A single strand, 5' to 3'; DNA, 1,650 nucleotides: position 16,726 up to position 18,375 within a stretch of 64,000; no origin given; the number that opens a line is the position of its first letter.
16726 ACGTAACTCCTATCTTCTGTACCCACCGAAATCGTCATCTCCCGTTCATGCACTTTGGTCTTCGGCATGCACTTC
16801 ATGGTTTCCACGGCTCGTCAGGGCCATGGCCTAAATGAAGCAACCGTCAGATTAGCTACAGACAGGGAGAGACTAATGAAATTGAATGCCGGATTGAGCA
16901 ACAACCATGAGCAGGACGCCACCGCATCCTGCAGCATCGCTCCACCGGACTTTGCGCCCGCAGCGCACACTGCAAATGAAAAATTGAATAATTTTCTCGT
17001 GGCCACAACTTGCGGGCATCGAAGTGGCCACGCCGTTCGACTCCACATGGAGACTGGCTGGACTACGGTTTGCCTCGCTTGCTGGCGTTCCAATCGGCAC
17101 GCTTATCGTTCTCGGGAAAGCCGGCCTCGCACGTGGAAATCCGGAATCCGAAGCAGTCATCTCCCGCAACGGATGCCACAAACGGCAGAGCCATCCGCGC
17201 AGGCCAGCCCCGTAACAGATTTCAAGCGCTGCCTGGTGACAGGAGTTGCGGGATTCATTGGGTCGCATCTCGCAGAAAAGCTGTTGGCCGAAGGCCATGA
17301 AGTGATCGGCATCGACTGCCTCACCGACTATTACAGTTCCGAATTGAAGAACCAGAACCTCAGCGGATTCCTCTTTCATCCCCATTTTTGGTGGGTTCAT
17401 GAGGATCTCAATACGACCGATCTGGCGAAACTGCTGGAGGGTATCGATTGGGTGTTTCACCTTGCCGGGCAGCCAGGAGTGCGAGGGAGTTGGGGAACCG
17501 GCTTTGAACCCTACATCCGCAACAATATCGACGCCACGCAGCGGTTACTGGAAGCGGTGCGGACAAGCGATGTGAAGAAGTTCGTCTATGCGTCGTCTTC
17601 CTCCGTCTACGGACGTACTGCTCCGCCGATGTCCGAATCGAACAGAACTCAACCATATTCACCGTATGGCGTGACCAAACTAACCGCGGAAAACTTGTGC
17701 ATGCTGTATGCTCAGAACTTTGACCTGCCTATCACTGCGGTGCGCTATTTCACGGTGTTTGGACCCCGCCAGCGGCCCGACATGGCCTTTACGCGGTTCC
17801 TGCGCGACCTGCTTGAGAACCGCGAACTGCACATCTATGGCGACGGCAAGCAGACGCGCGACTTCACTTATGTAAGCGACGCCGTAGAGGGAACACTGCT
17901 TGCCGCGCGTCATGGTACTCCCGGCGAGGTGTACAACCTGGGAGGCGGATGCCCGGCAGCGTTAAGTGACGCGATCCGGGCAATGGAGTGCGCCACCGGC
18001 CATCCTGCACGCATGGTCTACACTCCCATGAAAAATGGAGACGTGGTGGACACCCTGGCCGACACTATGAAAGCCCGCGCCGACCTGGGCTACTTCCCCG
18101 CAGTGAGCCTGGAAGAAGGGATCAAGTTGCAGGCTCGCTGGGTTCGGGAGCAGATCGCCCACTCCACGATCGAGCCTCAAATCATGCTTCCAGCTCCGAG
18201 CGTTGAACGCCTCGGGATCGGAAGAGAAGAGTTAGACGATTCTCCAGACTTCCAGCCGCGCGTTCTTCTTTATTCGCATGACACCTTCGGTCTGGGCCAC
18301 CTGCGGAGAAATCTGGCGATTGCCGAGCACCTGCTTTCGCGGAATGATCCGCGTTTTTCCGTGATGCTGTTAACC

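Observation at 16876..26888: Self-contained glycoconjugate synthesis/export operon of unknown product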

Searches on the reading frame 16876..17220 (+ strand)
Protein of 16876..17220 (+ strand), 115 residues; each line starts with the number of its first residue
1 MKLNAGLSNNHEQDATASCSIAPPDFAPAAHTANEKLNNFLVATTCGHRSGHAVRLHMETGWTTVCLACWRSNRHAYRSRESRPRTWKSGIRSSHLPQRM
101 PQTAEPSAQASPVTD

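Call 72: search_protein_families(library=pfam, proteins=[window:16876-17220:+], max_evalue=10)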
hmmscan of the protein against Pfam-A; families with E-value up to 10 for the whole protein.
window:16876-17220:+ (115 aa): 0 families

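Call 76: search_protein_representatives(protein=window:16876-17220:+)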
Query: 115 residues. Proteins with E-value up to 0.001 (for the whole library): 9; up to 1e-10: 1; up to 1e-30: 0. The best 9 are listed.
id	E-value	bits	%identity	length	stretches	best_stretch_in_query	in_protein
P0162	5.3e-11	59.2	48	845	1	42-102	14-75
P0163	4.0e-08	49.9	43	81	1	20-86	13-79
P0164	5.6e-08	49.4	46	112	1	38-89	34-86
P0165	1.8e-07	47.8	55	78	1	42-81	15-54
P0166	9.5e-07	45.5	54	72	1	44-82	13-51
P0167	4.1e-05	40.2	50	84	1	44-81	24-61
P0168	6.6e-05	39.5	47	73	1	43-80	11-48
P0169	8.8e-05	39.1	43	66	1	35-81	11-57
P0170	5.8e-04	36.5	42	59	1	38-75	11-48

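Call 78: find_encoding_contigs(protein=P0165, flank=8000, max_places=2)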
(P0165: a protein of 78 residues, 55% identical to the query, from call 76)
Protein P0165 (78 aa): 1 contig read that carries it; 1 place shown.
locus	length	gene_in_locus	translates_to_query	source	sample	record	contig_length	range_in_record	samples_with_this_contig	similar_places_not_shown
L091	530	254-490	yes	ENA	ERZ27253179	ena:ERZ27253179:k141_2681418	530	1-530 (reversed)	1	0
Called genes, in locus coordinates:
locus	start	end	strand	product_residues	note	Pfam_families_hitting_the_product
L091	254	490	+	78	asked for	-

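Call 79: find_encoding_contigs(protein=P0167, flank=8000, max_places=2)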
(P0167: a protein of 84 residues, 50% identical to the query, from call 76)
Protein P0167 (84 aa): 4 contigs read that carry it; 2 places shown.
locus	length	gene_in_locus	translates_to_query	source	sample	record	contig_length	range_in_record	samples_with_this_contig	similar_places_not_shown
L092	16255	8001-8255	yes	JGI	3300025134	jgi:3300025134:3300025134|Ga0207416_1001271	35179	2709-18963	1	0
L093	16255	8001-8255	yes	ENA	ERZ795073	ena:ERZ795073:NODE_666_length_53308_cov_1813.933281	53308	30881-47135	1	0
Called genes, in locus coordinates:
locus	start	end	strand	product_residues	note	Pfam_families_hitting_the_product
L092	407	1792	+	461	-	-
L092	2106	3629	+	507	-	-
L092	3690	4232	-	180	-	-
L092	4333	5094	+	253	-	PF13545:HTH_Crp_2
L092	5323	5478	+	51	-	PF18919:DUF5670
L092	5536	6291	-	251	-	PF00072:Response_reg, PF00486:Trans_reg_C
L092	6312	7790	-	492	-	PF00512:HisKA, PF02518:HATPase_c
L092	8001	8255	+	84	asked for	-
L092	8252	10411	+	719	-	PF01073:3Beta_HSD, PF01370:Epimerase, PF02719:Polysacc_synt_2 (weak), PF04321:RmlD_sub_bind (weak), PF07993:NAD_binding_4, PF13460:NAD_binding_10, PF16363:GDP_Man_Dehyd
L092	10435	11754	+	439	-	PF13439:Glyco_transf_4 (faint), PF00534:Glycos_transf_1, PF13692:Glyco_trans_1_4, PF13524:Glyco_trans_1_2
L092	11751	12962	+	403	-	PF13439:Glyco_transf_4, PF13579:Glyco_trans_4_4, PF00534:Glycos_transf_1, PF13692:Glyco_trans_1_4, PF13524:Glyco_trans_1_2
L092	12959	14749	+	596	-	PF00664:ABC_membrane, PF00005:ABC_tran, PF02463:SMC_N (weak), PF13304:AAA_21 (weak)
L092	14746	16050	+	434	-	PF03721:UDPG_MGDP_dh_N, PF00984:UDPG_MGDP_dh, PF03720:UDPG_MGDP_dh_C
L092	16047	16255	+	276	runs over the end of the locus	-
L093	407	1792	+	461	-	-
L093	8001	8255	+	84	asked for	-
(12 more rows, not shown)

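Call 80: find_encoding_contigs(protein=P0163, flank=8000, max_places=2)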
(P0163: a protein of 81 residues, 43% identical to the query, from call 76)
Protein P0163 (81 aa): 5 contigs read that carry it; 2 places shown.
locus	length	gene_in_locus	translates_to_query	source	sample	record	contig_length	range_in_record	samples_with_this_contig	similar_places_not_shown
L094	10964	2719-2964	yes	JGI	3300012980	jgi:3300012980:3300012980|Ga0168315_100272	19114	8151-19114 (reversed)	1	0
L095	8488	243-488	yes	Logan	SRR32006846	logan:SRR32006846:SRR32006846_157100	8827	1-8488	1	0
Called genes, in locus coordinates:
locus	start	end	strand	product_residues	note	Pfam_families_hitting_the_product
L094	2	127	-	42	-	?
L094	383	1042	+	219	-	PF00072:Response_reg, PF00486:Trans_reg_C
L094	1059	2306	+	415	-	PF00672:HAMP (weak), PF00512:HisKA, PF02518:HATPase_c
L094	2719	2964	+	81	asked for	-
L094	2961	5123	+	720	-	PF01073:3Beta_HSD, PF01370:Epimerase, PF02719:Polysacc_synt_2 (weak), PF04321:RmlD_sub_bind, PF07993:NAD_binding_4 (faint), PF16363:GDP_Man_Dehyd, PF04101:Glyco_tran_28_C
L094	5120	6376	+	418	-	PF13439:Glyco_transf_4 (weak), PF00534:Glycos_transf_1, PF13692:Glyco_trans_1_4, PF13524:Glyco_trans_1_2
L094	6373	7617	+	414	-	PF13439:Glyco_transf_4, PF13579:Glyco_trans_4_4, PF00534:Glycos_transf_1, PF13692:Glyco_trans_1_4, PF13524:Glyco_trans_1_2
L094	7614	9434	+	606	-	PF00664:ABC_membrane, PF00005:ABC_tran, PF02463:SMC_N (faint)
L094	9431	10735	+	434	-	PF03721:UDPG_MGDP_dh_N, PF03807:F420_oxidored (faint), PF00984:UDPG_MGDP_dh, PF03720:UDPG_MGDP_dh_C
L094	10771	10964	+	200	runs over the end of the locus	PF00300:His_Phos_1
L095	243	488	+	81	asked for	-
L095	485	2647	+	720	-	PF01073:3Beta_HSD, PF01370:Epimerase, PF02719:Polysacc_synt_2 (weak), PF04321:RmlD_sub_bind, PF07993:NAD_binding_4 (faint), PF16363:GDP_Man_Dehyd, PF04101:Glyco_tran_28_C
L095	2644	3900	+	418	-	PF13439:Glyco_transf_4 (weak), PF00534:Glycos_transf_1, PF13692:Glyco_trans_1_4, PF13524:Glyco_trans_1_2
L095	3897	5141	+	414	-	PF13439:Glyco_transf_4, PF13579:Glyco_trans_4_4, PF00534:Glycos_transf_1, PF13692:Glyco_trans_1_4, PF13524:Glyco_trans_1_2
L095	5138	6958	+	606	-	PF00664:ABC_membrane, PF00005:ABC_tran, PF02463:SMC_N (faint)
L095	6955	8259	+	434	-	PF03721:UDPG_MGDP_dh_N, PF03807:F420_oxidored (faint), PF00984:UDPG_MGDP_dh, PF03720:UDPG_MGDP_dh_C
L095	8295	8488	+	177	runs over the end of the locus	?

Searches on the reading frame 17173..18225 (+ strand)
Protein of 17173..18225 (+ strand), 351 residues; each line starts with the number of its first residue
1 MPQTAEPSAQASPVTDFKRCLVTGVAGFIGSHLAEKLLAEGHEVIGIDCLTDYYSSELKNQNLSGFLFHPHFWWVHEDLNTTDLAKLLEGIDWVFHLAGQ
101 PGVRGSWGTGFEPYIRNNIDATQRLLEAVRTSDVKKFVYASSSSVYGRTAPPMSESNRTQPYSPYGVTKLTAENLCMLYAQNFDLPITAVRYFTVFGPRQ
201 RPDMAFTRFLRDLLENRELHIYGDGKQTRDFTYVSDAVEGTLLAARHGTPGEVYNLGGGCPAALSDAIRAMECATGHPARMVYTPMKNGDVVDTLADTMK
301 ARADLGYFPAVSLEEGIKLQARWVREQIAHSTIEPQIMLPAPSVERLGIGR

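Call 28: search_solved_structures(query=window:17173-18225:+, max_evalue=1e-20)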
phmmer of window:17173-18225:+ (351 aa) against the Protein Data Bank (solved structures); distinct sequences matched with E-value up to 1e-20: 68 (the best 60 are shown).
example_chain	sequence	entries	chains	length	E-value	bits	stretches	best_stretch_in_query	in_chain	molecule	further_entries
6zl6_A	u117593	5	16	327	8.8e-84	284.8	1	19-326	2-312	Epimerase domain-containing protein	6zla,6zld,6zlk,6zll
6zlj_A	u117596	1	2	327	3.2e-83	283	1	19-326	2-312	Epimerase domain-containing protein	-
6kv9_A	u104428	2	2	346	1.6e-63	218.2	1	20-330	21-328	MoeE5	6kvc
5u4q_A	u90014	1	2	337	6.4e-60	206.3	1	19-326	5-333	dTDP-glucose 4,6-dehydratase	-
4zrm_A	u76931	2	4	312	1.8e-48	168.7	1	19-327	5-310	UDP-glucose 4-epimerase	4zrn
6dnt_A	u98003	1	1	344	4.1e-40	141.2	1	18-324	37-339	NAD-dependent epimerase/dehydratase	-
1sb8_A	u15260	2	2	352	6.8e-40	140.4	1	18-323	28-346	wbpP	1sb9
3ru7_A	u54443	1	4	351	1.2e-38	136.3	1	18-324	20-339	WbgU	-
3ru9_A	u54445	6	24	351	1.6e-38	136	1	18-324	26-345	WbgU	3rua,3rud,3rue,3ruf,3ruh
3lu1_A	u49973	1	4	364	1.8e-38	135.8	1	18-324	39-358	WbgU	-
3ruc_A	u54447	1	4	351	2.1e-38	135.5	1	18-324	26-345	WbgU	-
6wjb_A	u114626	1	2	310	3.4e-38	134.9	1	18-318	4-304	NAD-dependent epimerase/dehydratase family protein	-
1r6d_A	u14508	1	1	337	2.1e-37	132.3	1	19-328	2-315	TDP-glucose-4,6-dehydratase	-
1r66_A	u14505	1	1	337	2.9e-37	131.8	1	19-328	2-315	TDP-glucose-4,6-dehydratase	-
6wj9_A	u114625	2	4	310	3.2e-37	131.7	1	18-318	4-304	NAD-dependent epimerase/dehydratase family protein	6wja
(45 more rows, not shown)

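Call 91: search_solved_structures(query=window:17173-18225:+, max_evalue=1e-80, show_alignments=1)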
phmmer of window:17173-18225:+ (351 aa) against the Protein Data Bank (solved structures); distinct sequences matched with E-value up to 1e-80: 2.
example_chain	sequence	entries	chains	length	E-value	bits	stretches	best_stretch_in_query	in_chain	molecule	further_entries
6zl6_A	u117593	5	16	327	8.8e-84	284.8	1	19-326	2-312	Epimerase domain-containing protein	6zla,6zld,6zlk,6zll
6zlj_A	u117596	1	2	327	3.2e-83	283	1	19-326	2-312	Epimerase domain-containing protein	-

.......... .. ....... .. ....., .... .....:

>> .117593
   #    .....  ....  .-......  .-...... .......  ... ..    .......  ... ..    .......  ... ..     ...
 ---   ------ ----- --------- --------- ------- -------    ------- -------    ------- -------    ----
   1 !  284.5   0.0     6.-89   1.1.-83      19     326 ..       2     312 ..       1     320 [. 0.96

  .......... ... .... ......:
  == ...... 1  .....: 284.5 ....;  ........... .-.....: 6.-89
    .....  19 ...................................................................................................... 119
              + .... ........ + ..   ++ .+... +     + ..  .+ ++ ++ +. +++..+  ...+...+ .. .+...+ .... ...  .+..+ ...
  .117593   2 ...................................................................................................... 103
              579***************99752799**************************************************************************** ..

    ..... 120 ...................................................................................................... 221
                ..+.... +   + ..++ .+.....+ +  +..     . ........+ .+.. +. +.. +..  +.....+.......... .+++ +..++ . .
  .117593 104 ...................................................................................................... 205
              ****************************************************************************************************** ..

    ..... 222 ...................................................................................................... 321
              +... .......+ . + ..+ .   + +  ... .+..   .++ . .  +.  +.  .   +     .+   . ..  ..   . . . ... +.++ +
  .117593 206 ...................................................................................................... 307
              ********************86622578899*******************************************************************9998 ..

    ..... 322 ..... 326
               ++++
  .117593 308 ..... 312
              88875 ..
